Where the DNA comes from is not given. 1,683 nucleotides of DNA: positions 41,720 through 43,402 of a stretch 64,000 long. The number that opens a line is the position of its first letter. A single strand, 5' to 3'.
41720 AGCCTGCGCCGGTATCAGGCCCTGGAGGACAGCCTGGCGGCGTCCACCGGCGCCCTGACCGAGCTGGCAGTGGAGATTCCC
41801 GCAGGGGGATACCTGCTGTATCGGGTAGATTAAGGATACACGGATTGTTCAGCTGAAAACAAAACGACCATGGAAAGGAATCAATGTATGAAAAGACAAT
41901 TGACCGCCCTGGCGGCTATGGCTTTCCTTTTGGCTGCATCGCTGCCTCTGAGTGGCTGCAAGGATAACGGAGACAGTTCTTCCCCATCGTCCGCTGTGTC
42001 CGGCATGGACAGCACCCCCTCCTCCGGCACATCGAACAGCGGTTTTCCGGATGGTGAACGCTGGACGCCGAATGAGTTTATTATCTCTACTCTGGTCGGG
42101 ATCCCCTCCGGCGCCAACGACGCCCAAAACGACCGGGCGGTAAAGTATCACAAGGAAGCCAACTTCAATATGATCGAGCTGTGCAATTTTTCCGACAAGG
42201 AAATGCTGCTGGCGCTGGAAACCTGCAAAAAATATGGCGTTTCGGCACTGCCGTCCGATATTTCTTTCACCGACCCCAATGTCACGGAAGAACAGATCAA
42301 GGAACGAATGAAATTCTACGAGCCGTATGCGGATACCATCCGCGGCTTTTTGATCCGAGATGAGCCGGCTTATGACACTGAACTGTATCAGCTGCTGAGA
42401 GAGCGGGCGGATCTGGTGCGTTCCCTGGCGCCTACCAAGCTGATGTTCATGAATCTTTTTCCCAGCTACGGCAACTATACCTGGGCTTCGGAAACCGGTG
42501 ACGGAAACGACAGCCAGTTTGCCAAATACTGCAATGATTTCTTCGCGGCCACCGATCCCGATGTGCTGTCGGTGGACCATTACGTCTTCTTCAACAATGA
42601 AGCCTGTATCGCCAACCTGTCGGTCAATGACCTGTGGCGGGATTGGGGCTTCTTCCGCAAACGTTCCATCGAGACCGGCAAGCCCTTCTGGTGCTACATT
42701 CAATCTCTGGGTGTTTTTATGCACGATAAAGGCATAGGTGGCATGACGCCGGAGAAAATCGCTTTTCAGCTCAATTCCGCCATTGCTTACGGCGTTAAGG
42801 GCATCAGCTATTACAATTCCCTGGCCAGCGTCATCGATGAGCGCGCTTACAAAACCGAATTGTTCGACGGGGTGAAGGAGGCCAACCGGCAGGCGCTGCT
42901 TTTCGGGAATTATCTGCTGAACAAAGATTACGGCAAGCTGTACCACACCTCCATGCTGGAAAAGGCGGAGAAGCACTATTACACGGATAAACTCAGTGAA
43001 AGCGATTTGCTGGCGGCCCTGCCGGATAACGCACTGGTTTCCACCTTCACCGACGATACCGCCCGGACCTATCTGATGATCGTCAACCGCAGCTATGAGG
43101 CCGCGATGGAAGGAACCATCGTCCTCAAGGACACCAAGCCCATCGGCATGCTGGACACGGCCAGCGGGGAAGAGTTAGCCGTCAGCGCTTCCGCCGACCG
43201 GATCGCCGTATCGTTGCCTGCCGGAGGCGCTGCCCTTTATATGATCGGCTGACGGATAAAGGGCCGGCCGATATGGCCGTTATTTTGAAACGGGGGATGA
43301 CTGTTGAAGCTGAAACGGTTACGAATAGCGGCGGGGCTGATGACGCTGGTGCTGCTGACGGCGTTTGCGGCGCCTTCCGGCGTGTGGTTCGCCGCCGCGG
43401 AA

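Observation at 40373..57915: Three paralogs (two lipoproteins, one cytoplasmic) of a glycosidase-like family carrying DEP where clan GH-A has NEP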

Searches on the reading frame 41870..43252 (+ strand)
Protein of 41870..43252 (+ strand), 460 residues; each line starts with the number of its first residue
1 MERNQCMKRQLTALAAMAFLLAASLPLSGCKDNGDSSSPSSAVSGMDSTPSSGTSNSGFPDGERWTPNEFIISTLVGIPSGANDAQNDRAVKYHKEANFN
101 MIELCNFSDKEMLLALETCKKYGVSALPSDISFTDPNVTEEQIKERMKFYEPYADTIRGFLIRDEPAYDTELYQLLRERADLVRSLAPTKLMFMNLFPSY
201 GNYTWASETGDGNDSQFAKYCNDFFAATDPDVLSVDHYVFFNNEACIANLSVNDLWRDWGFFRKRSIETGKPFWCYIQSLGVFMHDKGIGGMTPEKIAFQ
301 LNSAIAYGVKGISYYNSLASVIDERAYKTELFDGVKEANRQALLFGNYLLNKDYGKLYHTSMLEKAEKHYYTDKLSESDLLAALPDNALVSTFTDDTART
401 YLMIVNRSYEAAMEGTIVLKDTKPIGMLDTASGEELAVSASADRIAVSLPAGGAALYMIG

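Call 6: search_protein_families(library=pfam, proteins=[window:41870-43252:+], max_evalue=1)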
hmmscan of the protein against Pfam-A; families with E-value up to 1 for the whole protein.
window:41870-43252:+ (460 aa): 1 family
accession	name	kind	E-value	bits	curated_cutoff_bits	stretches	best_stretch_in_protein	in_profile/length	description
PF02449.21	Glyco_hydro_42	-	0.059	13.1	21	1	219-318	243-338/376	Beta-galactosidase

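Call 7: search_protein_families(library=ncbifam, proteins=[window:41870-43252:+], max_evalue=1)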
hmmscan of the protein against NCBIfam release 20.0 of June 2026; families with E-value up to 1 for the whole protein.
window:41870-43252:+ (460 aa): 1 family
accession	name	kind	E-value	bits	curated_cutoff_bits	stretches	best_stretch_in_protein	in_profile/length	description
NF053526.1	Myco_lipo_LppK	equivalog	0.17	11.8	125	1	7-57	1-53/167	lipoprotein LppK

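Call 13: search_solved_structures(query=window:41870-43252:+, max_evalue=10)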
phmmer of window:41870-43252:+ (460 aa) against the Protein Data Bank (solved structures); distinct sequences matched with E-value up to 10: 1.
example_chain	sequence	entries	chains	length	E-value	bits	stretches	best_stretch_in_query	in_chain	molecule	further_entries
8dld_A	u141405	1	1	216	0.51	12.2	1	259-362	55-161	Chalcone-flavonone isomerase family protein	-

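Call 15: find_homologous_proteins(query=window:41870-43252:+)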
Query window:41870-43252:+ (460 aa): 8 proteins with E <= 0.001 among 8000 candidates.
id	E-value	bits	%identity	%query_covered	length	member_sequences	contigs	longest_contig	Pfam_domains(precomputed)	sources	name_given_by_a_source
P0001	0.0e+0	1029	100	99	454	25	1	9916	-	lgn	-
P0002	4.1e-177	607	58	98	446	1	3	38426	-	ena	-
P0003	8.6e-147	507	51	100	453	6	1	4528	-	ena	-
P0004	7.0e-142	491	49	98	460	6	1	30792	-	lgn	-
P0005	3.2e-140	486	50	98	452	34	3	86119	-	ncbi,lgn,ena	-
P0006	4.2e-83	298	44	41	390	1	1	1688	PF02775.27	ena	-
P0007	7.2e-60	221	35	86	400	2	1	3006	-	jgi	-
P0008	5.7e-8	50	25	86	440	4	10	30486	-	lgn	-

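Call 24: search_solved_structures(query=A2, max_evalue=10, show_alignments=3)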
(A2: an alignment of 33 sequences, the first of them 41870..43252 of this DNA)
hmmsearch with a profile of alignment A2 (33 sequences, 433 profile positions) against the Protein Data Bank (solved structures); distinct sequences matched with E-value up to 10: 23.
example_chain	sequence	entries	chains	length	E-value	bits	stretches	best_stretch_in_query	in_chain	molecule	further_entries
3tts_A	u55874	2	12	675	2.9e-06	29.5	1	187-329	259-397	Beta-galactosidase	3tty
7x87_A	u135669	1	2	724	1.2e-05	27.4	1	236-334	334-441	Beta-galactosidase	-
7vkx_A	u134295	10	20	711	1.6e-05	27.1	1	238-334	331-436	beta-1,2-glucosyltransferase | Beta-galactosidase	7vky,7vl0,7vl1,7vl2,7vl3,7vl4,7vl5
7vkz_A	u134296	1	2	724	1.6e-05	27.1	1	238-334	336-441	beta-1,2-glucosyltransferase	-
7vkw_A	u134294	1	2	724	1.6e-05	27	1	238-334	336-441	beta-1,2-glucosyltransferase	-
4lx4_A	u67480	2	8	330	0.00011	24.3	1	45-161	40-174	Endoglucanase(Endo-1,4-beta-glucanase)protein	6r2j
5xb7_A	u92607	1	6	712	0.00045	22.3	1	256-326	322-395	Beta-galactosidase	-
9wcc_A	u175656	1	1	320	0.013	17.5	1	53-137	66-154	AABGIC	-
8pe1_B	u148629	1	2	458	0.018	17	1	44-206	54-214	1,3-beta-glucanosyltransferase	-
8pe2_A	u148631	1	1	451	0.018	16.9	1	44-206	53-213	1,3-beta-glucanosyltransferase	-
4ee9_A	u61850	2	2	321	0.037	16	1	74-156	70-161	Endoglucanase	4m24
6zz3_A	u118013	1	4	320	0.037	15.9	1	74-156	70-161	Endoglucanase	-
7p6i_A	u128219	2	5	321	0.037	15.9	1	74-156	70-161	Endoglucanase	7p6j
5e9a_A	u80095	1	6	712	0.047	15.6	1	197-299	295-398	Beta-galactosidase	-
8zvk_A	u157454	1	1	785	0.05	15.5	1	53-137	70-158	AaBgIC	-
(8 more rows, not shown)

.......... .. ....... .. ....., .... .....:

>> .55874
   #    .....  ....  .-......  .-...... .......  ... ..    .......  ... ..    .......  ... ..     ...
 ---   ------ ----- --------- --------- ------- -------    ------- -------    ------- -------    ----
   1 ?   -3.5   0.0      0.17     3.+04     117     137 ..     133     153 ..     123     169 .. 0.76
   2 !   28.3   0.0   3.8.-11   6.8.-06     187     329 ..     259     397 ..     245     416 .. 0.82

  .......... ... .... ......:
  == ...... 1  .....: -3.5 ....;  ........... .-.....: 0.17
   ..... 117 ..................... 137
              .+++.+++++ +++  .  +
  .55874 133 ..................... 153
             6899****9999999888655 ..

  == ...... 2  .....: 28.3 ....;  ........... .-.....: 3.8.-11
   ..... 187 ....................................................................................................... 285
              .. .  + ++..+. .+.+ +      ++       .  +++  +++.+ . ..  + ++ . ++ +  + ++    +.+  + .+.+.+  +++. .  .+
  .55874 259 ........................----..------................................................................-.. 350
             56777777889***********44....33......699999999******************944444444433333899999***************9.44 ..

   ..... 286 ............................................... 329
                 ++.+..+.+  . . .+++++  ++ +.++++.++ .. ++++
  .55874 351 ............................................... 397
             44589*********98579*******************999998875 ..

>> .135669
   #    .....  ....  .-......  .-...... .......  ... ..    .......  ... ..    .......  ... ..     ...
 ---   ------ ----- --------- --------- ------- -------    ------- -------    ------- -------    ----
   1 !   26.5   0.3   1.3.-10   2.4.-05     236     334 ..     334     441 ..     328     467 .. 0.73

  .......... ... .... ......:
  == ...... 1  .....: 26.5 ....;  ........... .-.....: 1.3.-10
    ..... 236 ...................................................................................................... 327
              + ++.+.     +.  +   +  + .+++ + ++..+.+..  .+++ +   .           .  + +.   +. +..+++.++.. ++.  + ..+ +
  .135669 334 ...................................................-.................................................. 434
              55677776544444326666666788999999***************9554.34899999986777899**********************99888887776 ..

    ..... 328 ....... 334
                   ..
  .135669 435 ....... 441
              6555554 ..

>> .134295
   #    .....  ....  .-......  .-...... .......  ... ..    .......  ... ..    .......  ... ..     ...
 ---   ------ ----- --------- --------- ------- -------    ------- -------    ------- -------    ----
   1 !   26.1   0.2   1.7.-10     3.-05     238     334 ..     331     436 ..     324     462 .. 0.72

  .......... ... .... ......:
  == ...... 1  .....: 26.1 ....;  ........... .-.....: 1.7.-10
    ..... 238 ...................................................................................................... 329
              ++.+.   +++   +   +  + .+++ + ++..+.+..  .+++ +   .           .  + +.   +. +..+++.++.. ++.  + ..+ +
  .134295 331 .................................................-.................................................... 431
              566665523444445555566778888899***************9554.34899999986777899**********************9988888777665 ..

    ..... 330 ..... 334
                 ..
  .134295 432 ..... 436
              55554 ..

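Call 35: predict_structure(alignment_id=A2)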
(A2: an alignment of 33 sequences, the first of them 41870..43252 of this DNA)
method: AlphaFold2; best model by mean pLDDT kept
length: 460 residues; sequences in the alignment: 33
mean_pLDDT: 91.1   pTM: 0.86
mean pLDDT of the five models: 91.1, 90.9, 89.6, 89.5, 89.1
residues with pLDDT >= 90: 362; 70-90: 61; 50-70: 14; < 50: 23
segments of 3 or more residues with pLDDT < 50: 27-48
pLDDT, mean of each block of 10 residues (from residue 1): 73 80 50 39 46 84 96 95 97 99 96 98 98 95 97 98 97 97 97 97 91 92 98 96 88 93 97 96 77 97 98 94 96 98 98 97 80 95 97 96 98 98 98 97 98 98
secondary structure, 60 per line:
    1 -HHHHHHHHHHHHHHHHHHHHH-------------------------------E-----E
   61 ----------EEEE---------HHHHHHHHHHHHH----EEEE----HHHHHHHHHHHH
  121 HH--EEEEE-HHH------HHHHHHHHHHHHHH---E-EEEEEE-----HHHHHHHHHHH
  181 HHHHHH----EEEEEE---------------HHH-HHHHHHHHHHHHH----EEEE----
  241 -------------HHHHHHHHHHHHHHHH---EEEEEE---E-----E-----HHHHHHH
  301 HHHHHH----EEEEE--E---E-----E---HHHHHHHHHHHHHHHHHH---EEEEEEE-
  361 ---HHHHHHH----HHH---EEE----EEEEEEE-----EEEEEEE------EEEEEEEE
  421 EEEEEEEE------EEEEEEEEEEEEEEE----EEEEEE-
elements in order: H2-22 E71-74 H84-96 E101-104 H109-122 E125-129 H140-153 E159-164 H170-186 E191-196 H216-228 E233-236 H254-269 E273-278 H294-306 E311-315 H332-349 E353-359 H364-370 E381-383 E388-394 E400-406 E413-428 E435-449 E454-459

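Call 37: search_protein_representatives(alignment_id=A2)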
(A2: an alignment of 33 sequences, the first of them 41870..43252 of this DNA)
Query: 33 sequences, 433 profile positions. Proteins with E-value up to 0.001 (for the whole library): 9908; up to 1e-10: 6097; up to 1e-30: 2945. The best 150 are listed.
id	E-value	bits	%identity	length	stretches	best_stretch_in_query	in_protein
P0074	3.5e-147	507.1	-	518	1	1-432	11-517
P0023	1.7e-140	485.0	-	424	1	25-432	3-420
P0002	5.3e-135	466.9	-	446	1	6-432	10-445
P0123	2.2e-131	455.0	-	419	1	22-432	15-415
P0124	2.4e-121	421.9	-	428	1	27-432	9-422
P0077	1.1e-118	413.2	-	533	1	3-432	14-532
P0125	3.5e-115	401.6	-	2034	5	172-431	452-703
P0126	5.0e-112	391.2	-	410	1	28-432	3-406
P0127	2.9e-111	388.7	-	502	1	3-433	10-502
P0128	2.8e-109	382.2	-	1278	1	23-433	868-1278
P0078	5.7e-109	381.1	-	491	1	3-433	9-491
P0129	3.2e-108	378.7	-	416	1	27-432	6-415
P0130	9.6e-107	373.8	-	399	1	27-432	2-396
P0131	2.2e-106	372.6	-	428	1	29-433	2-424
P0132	9.3e-106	370.6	-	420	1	29-432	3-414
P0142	5.7e-100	351.5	-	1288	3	32-370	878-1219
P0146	1.6e-98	346.7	-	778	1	22-432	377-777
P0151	9.9e-98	344.1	-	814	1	21-432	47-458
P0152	6.4e-97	341.4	-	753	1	6-432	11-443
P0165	4.1e-93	328.9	-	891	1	21-432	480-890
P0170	5.8e-92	325.1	-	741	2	22-432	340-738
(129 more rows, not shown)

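Call 39: fold_search(model_id=the predicted structure, library=pdb)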
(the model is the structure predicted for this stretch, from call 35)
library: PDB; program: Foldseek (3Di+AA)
matches with E <= 10: 1735; with E <= 0.001: 627
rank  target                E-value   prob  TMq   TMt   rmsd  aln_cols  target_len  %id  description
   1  1pz3_A                2.5e-11  1.00  0.45  0.42  10.7       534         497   10  Crystal structure of a family 51 (GH51) alpha-L-arabinofuranosidase from Geobacillus stearothermophilus T6 (released 2003-10-07)
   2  8iu8                  3.7e-11  1.00  0.39  0.34  10.3       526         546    9  Crystal structure of GH66 endodextranase from Flavobacterium johnsoniae (released 2023-06-14)
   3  8dge_B                4.1e-11  1.00  0.44  0.31   9.1       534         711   11  BoGH13ASus from Bacteroides ovatus (released 2023-05-24)
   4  8iu9                  4.6e-11  1.00  0.39  0.35  10.6       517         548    9  Crystal structure of GH66 endodextranase from Flavobacterium johnsoniae in complex with glucose (released 2023-06-14)
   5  8iua_A                5.2e-11  1.00  0.42  0.36  10.2       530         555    9  Crystal structure of GH66 endodextranase from Flavobacterium johnsoniae in complex with isomaltose (released 2023-06-14)
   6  8iub_A                6.9e-11  1.00  0.39  0.34  11.2       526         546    9  Crystal structure of GH66 endodextranase from Flavobacterium johnsoniae in complex with isomaltotriose (released 2023-06-14)
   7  4qfu_A                8.6e-11  1.00  0.51  0.51   8.1       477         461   14  Crystal structure of a glycoside hydrolase family 5 (BVU_2644) from Bacteroides vulgatus ATCC 8482 at 1.90 A resolutio (released 2014-07-02)
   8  4qfu_C                1.1e-10  1.00  0.50  0.50   8.2       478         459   14  Crystal structure of a glycoside hydrolase family 5 (BVU_2644) from Bacteroides vulgatus ATCC 8482 at 1.90 A resolutio (released 2014-07-02)
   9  8b0e                  1.1e-10  1.00  0.45  0.47   7.9       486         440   13  Crystal structure of beta-glucuronidase from Acidobacterium capsulatum in complex with covalent inhibitor VB158 (released 2022-12-28)
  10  3kzs_B                1.3e-10  1.00  0.50  0.50   8.1       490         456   13  Crystal structure of glycosyl hydrolase family 5 (NP_809925.1) from BACTEROIDES THETAIOTAOMICRON VPI-5482 at 2.10 A re (released 2010-12-29)
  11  4qfu_J                1.4e-10  1.00  0.50  0.50   8.2       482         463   14  Crystal structure of a glycoside hydrolase family 5 (BVU_2644) from Bacteroides vulgatus ATCC 8482 at 1.90 A resolutio (released 2014-07-02)
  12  4qfu_H                1.5e-10  1.00  0.50  0.50   8.2       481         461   14  Crystal structure of a glycoside hydrolase family 5 (BVU_2644) from Bacteroides vulgatus ATCC 8482 at 1.90 A resolutio (released 2014-07-02)
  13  5l77                  1.5e-10  1.00  0.44  0.44   8.3       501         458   13  A glycoside hydrolase mutant with an unreacted activity based probe bound (released 2017-05-31)
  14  8ges_C                1.6e-10  1.00  0.38  0.29  11.8       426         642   12  R. hominis 2 beta-glucuronidase bound to UNC10201652-glucuronide (released 2024-02-14)
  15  8dl1_D                1.7e-10  1.00  0.43  0.30   9.2       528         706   12  BoGH13ASus-E523Q from Bacteroides ovatus bound to maltoheptaose (released 2023-05-24)
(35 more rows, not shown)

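Call 41: search_protein_families(library=pfam, proteins=[P0125, P0128, P0142, P0146, P0151, P0152, P0165, P0170], max_evalue=0.001)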
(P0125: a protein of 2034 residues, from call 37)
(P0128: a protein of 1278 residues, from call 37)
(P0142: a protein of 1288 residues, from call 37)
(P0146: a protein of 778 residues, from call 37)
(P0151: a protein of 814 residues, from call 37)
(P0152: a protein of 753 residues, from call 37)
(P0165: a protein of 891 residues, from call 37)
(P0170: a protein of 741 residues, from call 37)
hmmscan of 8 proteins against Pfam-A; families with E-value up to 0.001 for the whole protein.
P0125 (2034 aa): 6 families
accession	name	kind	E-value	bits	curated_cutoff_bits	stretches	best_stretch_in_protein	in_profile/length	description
PF17963.7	Big_9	-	1.6e-40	138.3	23.6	3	711-799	1-89/89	Bacterial Ig domain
PF00395.25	SLH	-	4.2e-37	126.3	20.8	3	1860-1900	2-43/44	S-layer homology domain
PF17892.7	Cadherin_5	-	1.6e-23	82.8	26.5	3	734-800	32-97/98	Cadherin-like domain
PF18316.7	S-l_SbsC_C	-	3.5e-23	82.3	26.6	2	812-893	2-83/86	S-layer protein SbsC C-terminal domain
PF17803.7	Cadherin_4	-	4.8e-14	53.1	25.1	3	1613-1670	11-71/71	Bacterial cadherin-like domain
PF02449.21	Glyco_hydro_42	-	0.00069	19.5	21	0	475-587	253-373/376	Beta-galactosidase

P0128 (1278 aa): 1 family
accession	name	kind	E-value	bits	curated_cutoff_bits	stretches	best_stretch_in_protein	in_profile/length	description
PF08547.18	CIA30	-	4.7e-07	30.4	24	0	730-838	24-136/157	Complex I intermediate-associated protein 30 (CIA30)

P0142 (1288 aa): 0 families

P0146 (778 aa): 0 families

P0151 (814 aa): 1 family
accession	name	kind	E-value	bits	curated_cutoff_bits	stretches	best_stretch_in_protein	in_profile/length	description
PF03425.19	CBM_11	-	7e-07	29.9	27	0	463-598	5-138/182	Carbohydrate binding domain (family 11)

P0152 (753 aa): 3 families
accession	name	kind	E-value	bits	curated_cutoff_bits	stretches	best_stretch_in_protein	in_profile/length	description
PF00395.25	SLH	-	9.3e-42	141.2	20.8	3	578-620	1-44/44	S-layer homology domain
PF00041.27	fn3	-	1e-10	42.1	25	1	455-532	2-80/84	Fibronectin type III domain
PF25059.1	FN3_DSCAM-DSCAML_C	-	8.9e-06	26.4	39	1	499-549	41-89/89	DSCAM/DSCAML C-terminal Fn3-like domain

P0165 (891 aa): 1 family
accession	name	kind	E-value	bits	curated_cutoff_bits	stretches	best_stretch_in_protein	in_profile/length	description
PF03425.19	CBM_11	-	6.2e-05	23.6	27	0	335-449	14-138/182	Carbohydrate binding domain (family 11)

P0170 (741 aa): 1 family
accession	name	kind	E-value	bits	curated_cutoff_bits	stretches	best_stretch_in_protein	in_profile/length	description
PF07603.17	Lcl_C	-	4.5e-07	30.6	34.9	1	230-324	26-117/117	Lcl C-terminal domain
